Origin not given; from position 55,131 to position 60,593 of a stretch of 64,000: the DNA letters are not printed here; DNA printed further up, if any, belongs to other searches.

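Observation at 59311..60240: Near-identical 255-bp x3.6 tandem array inside the giant gene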

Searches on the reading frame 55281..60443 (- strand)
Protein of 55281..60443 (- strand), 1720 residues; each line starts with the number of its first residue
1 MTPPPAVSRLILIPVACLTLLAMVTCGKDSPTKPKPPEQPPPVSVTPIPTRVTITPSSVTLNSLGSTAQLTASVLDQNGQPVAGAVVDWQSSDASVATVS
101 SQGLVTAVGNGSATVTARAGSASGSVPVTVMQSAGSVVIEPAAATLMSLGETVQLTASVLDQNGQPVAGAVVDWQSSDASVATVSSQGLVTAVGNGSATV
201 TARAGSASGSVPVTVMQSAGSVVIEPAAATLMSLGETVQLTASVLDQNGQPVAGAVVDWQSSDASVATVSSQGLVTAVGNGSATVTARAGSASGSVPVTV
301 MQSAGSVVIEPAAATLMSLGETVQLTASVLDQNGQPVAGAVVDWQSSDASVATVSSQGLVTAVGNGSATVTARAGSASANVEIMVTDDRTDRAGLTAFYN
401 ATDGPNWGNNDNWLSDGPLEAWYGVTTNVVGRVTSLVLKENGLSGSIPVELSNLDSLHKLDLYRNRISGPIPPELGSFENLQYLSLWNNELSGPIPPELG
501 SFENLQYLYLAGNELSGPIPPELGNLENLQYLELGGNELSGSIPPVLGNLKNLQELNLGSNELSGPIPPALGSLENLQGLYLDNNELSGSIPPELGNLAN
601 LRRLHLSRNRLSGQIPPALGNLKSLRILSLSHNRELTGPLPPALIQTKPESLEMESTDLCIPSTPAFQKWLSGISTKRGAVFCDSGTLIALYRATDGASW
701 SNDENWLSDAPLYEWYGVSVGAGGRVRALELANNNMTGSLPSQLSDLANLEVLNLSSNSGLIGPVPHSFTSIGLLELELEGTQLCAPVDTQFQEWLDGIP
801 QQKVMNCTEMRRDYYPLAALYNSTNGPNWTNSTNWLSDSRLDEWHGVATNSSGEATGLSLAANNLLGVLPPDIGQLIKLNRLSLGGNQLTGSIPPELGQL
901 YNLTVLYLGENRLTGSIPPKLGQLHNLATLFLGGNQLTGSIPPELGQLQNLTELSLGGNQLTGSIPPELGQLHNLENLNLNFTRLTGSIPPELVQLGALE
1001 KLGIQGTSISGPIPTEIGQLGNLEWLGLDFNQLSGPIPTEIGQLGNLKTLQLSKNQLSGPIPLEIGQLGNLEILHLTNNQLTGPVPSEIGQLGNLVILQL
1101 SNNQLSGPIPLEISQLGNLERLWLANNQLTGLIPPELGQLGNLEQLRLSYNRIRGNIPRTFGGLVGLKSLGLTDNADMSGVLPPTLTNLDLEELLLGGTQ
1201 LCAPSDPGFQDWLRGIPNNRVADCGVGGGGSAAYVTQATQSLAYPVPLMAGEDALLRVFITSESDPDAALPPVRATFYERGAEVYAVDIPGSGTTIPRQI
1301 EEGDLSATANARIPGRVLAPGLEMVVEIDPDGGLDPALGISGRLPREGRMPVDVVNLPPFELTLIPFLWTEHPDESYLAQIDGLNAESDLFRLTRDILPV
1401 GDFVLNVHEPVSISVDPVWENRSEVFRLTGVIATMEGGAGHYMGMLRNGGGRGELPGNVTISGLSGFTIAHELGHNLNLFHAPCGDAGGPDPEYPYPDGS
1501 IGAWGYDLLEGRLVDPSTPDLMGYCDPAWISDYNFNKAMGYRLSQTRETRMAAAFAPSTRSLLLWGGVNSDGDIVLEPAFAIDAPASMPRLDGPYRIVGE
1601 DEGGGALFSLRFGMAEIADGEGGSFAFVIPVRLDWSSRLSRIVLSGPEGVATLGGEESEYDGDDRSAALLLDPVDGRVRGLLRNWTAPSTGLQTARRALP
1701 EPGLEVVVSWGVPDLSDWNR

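Call 6: search_protein_families(library=pfam, proteins=[window:55281-60443:-], max_evalue=0.01)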
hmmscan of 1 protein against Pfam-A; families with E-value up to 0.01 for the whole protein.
window:55281-60443:- (1720 aa): 19 families
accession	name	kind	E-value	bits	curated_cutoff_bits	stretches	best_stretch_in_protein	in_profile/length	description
PF00560.39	LRR_1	-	6e-72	222.4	20.6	2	600-622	1-23/23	Leucine Rich Repeat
PF12799.13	LRR_4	-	9.3e-60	197.7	27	9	528-563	2-36/44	Leucine Rich repeats (2 copies)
PF13855.12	LRR_8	-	9.9e-51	169.8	27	16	1118-1175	2-59/61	Leucine rich repeat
PF23598.1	LRR_14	-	8.6e-45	153.4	40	4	497-633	16-149/353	Leucine-rich repeat region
PF02368.24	Big_2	-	6.6e-37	125.8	22.8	4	50-130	3-79/79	Bacterial Ig-like domain (group 2)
PF02369.22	Big_1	-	1.5e-22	79.9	34.9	4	151-219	17-82/93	Bacterial Ig-like domain (group 1)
PF22359.2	Big-like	-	1.9e-21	76.4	27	4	96-130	12-46/48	Bacterial Ig-like domain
PF00775.27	Dioxygenase_C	-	5.3e-12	46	27.3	0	149-179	26-57/182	Dioxygenase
PF24758.1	LRR_At5g56370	-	4.6e-11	43.3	27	0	550-612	10-74/227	FBD-associated F-box protein At5g56370, LRR repeats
PF25019.1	LRR_R13L1-DRL21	-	1e-08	35.6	27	0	574-631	68-125/127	R13L1/DRL21 LRRs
PF10462.15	Peptidase_M66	-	4.7e-07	29.5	20.6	1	1439-1520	168-248/306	Peptidase M66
PF05688.17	BIg21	-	5.3e-07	30.6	27.4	0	320-394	1-70/109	Bacterial Immunoglobulin-like 21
PF13620.12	CarboxypepD_reg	-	1.6e-06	28.8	32.3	0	325-392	2-76/82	Carboxypeptidase regulatory-like domain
PF24107.1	DUF7382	-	0.00026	21.2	27.4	0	154-201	21-65/65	Domain of unknown function (DUF7382)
PF25354.1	Ig_NUP210_16th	-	0.00034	20.5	27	0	139-201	2-60/72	NUP210-like, Ig-like domain 16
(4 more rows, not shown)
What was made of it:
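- On Big_2 (PF02368): 125.8 bits against a cut-off of 22.8 (call 6).
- Closest known: Big_2/Big_1 rod proteins: invasin and intimin, and Leptospira LigA/LigB. Same: The domain family here is Big_2 (call 6).
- Closest known: StcE. Same: Its Pfam M66 hit is above the cut-off (call 6).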

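Call 7: find_encoding_contigs(protein=window:55281-60443:-, flank=10000, max_places=10)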
Protein window:55281-60443:- (1720 aa): no gene with exactly this product is on record in the collection.
